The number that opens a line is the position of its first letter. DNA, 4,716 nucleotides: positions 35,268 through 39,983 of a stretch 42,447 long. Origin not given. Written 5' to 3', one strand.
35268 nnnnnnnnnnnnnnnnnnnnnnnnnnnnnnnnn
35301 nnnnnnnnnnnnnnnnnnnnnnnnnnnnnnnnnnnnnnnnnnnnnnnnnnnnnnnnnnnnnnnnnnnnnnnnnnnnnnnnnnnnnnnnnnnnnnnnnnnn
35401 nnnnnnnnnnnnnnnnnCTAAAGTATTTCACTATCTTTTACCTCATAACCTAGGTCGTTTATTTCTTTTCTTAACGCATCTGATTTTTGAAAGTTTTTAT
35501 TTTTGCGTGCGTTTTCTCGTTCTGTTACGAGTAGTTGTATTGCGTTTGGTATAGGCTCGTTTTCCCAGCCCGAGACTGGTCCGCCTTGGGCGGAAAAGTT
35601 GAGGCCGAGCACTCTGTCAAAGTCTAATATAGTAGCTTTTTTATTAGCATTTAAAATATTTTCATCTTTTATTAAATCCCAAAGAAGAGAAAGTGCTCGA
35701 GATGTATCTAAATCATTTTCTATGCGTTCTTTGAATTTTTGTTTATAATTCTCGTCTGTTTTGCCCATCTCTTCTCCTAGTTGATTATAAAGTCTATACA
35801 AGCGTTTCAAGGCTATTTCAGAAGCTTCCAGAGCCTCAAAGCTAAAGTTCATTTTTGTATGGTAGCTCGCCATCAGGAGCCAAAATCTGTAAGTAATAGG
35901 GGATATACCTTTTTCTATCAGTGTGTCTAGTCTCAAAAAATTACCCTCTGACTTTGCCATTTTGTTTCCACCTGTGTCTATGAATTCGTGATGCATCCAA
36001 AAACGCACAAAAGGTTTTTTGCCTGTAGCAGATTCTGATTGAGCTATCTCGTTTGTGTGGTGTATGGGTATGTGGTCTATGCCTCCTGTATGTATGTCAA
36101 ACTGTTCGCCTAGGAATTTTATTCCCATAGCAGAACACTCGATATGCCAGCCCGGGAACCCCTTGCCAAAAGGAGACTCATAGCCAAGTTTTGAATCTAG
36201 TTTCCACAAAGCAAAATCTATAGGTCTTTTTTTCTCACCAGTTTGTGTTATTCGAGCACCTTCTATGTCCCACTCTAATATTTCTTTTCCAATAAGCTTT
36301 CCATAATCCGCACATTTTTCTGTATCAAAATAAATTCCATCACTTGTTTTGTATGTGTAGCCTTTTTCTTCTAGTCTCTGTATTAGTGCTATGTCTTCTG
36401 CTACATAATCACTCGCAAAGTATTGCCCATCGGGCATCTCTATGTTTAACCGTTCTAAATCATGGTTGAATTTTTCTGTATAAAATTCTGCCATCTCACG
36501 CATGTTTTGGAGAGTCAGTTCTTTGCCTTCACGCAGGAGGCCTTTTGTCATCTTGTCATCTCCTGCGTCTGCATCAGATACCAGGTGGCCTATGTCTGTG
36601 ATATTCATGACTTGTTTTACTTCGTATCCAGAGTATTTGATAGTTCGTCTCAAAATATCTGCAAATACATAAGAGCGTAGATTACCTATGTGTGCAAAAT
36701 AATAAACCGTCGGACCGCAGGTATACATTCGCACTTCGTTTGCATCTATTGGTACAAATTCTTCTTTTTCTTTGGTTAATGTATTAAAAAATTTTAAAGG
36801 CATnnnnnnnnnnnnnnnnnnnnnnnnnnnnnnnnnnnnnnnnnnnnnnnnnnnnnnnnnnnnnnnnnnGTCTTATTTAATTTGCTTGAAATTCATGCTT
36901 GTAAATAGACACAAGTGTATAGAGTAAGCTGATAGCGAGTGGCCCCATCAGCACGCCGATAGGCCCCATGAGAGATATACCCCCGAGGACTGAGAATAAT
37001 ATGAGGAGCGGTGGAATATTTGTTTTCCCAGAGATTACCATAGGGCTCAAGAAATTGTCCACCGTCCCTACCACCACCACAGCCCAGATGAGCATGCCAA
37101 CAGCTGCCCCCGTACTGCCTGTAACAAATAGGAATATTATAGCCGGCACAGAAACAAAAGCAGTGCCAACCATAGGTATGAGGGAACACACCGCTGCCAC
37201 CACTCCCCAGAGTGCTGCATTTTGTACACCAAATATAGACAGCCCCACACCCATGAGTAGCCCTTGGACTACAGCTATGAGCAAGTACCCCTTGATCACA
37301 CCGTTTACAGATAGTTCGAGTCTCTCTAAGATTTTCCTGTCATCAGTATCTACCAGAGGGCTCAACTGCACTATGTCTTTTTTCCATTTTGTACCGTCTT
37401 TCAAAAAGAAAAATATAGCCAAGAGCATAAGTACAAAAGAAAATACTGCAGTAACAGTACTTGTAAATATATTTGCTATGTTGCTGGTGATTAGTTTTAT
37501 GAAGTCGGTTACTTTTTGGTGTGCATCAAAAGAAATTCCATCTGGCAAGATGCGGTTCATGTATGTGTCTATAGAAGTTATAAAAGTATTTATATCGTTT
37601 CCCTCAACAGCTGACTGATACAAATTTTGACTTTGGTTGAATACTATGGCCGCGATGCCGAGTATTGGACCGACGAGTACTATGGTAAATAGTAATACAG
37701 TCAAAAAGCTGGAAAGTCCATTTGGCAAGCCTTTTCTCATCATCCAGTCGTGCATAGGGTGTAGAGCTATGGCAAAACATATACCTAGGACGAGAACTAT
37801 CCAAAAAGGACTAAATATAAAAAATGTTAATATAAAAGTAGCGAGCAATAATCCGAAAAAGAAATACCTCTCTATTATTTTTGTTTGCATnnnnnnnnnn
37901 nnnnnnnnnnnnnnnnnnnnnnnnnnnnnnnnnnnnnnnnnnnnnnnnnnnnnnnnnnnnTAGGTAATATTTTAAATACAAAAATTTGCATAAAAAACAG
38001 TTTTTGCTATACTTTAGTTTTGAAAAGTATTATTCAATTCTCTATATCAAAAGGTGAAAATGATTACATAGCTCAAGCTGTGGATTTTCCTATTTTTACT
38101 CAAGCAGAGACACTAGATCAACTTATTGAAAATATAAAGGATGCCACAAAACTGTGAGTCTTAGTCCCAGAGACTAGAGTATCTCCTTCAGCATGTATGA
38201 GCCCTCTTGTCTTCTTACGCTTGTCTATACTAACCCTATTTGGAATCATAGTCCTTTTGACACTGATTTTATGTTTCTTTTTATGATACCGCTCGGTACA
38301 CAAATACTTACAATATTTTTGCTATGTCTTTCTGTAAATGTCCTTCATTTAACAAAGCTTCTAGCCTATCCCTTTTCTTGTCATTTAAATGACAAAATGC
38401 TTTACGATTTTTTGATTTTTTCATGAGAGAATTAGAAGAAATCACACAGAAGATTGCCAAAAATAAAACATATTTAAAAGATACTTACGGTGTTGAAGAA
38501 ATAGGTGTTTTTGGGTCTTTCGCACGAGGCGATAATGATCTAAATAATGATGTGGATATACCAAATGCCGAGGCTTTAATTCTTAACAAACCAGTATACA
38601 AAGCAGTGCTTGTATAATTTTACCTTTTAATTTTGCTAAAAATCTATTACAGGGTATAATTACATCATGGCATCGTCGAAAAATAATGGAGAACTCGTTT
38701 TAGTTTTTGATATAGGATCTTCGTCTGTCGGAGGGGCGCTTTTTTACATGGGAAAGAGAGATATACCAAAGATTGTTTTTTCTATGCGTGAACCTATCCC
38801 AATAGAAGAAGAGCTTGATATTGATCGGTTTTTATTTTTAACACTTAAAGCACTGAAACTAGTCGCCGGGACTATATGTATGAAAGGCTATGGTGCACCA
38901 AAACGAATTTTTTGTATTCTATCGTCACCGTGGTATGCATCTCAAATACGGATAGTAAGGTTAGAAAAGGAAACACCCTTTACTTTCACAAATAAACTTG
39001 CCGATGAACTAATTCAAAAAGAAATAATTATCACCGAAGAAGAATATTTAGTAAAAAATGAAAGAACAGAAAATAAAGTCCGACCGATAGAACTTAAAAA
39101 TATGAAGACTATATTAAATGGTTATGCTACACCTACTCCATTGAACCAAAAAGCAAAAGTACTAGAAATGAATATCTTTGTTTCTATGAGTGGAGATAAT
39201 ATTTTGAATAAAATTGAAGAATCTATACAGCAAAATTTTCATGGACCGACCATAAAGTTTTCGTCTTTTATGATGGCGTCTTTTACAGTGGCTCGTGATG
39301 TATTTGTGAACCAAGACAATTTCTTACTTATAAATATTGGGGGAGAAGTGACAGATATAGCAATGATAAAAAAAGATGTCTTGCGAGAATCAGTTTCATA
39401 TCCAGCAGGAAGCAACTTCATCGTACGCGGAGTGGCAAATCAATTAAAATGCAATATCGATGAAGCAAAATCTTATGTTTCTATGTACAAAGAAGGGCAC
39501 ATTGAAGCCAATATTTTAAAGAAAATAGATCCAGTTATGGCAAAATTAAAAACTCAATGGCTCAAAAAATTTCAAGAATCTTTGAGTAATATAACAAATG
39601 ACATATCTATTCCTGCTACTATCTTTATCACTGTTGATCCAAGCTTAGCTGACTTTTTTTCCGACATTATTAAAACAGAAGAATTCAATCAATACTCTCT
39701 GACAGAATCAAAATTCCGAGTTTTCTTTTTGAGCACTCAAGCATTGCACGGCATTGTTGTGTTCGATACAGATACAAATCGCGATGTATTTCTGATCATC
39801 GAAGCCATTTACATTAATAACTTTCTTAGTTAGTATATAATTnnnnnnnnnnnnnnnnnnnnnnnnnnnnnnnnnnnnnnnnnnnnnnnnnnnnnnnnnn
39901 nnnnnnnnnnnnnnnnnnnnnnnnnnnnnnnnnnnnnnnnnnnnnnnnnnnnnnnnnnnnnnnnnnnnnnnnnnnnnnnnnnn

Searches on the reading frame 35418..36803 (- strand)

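Call 87: search_protein_families(library=pfam, proteins=[window:35418-36803:-], max_evalue=0.001)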
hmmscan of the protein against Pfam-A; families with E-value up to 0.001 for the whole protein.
window:35418-36803:- (461 aa): 5 families
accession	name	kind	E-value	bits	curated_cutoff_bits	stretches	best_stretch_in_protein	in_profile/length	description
PF01406.26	tRNA-synt_1e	-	4.1e-85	286.2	27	1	16-328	2-299/301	tRNA synthetases class I (C) catalytic domain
PF00133.28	tRNA-synt_1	-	3.4e-09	36.4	22.7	1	236-321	330-414/414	tRNA synthetases class I (I, L, M and V)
PF09334.17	tRNA-synt_1g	-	1.7e-08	34.1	20.1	0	269-324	315-370/391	tRNA synthetases class I (M)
PF23493.1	CysS_C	-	2.7e-05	24.6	23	1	419-458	5-44/51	Cysteinyl-tRNA ligase anticodon binding domain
PF01921.24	tRNA-synt_1f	-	2.9e-05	23.6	27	0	241-340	241-340/360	tRNA synthetases class I (K)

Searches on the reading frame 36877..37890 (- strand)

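Call 87: search_protein_families(library=pfam, proteins=[window:36877-37890:-], max_evalue=0.001)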
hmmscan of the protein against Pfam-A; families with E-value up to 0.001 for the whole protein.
window:36877-37890:- (337 aa): 1 family
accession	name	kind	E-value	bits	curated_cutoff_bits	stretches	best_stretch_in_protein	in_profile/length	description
PF01594.21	AI-2E_transport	-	4.6e-55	187.5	34.3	1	11-329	4-325/327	AI-2E family transporter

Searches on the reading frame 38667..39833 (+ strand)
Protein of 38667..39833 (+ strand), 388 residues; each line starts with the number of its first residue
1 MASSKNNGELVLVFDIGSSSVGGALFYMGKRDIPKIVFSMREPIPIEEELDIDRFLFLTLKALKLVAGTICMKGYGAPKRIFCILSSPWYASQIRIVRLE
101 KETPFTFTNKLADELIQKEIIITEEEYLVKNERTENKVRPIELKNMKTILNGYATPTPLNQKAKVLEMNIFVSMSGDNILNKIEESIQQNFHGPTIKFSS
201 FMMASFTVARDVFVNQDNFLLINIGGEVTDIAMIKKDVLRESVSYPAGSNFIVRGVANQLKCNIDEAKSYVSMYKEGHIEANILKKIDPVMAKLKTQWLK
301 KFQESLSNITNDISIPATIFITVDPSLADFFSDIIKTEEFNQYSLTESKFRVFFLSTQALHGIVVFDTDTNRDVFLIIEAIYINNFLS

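Call 87: search_protein_families(library=pfam, proteins=[window:38667-39833:+], max_evalue=0.001)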
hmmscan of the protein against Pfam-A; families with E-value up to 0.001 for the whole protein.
window:38667-39833:+ (388 aa): 1 family
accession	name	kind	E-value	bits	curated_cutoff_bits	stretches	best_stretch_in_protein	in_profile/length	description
PF14450.12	FtsA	-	5.8e-06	27.1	31.8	1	221-271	2-52/127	Cell division protein FtsA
